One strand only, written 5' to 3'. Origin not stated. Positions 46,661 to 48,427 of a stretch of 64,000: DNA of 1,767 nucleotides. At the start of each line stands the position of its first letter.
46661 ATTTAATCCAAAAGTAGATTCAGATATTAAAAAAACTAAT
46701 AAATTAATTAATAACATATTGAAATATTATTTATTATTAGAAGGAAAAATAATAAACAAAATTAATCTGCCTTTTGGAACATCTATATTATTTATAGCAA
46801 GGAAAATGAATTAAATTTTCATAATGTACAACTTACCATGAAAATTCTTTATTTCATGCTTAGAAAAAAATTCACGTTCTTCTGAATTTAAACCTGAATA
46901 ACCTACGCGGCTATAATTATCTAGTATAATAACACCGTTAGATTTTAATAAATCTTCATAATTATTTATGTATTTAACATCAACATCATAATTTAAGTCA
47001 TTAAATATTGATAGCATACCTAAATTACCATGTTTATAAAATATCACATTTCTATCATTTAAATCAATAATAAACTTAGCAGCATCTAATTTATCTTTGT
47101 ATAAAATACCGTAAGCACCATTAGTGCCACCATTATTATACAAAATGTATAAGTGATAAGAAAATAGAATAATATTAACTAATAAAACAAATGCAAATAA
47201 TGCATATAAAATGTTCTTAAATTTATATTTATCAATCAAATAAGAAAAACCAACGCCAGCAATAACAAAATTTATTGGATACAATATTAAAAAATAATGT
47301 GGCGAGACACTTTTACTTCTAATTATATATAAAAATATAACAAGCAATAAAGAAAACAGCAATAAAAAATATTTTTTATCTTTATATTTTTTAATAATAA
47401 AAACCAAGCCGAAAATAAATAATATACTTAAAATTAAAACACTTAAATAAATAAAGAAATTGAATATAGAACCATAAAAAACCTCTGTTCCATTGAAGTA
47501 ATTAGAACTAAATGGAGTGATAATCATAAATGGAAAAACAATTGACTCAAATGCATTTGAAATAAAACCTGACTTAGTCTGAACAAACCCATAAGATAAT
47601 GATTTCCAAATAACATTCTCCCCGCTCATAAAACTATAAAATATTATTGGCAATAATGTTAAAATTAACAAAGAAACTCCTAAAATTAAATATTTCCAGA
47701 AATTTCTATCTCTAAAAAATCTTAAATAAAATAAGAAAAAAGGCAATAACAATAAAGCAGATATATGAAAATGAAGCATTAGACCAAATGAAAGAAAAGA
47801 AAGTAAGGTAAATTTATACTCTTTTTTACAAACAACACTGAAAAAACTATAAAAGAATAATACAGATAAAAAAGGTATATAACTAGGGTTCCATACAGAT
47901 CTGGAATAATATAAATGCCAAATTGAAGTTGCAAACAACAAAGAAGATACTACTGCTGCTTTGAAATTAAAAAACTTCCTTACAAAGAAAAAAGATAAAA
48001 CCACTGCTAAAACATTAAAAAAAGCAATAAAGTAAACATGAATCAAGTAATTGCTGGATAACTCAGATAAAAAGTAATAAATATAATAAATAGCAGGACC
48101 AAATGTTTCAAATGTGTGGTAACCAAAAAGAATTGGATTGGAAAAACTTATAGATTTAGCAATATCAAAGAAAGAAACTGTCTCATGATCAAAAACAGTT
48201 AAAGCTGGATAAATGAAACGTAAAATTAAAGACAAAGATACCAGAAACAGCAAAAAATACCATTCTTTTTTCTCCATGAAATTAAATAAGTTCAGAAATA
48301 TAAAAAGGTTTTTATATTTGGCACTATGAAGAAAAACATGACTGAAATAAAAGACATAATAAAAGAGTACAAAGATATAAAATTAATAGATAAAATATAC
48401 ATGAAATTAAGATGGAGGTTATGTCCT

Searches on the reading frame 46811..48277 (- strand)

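Call 4: search_protein_families(library=pfam, proteins=[window:46811-48277:-], max_evalue=0.01)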
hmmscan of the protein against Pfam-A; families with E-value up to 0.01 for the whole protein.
window:46811-48277:- (488 aa): 1 family
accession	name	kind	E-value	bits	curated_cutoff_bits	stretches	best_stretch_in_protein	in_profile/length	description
PF13231.12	PMT_2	-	0.0017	19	26.1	1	61-206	4-154/160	Dolichyl-phosphate-mannose-protein mannosyltransferase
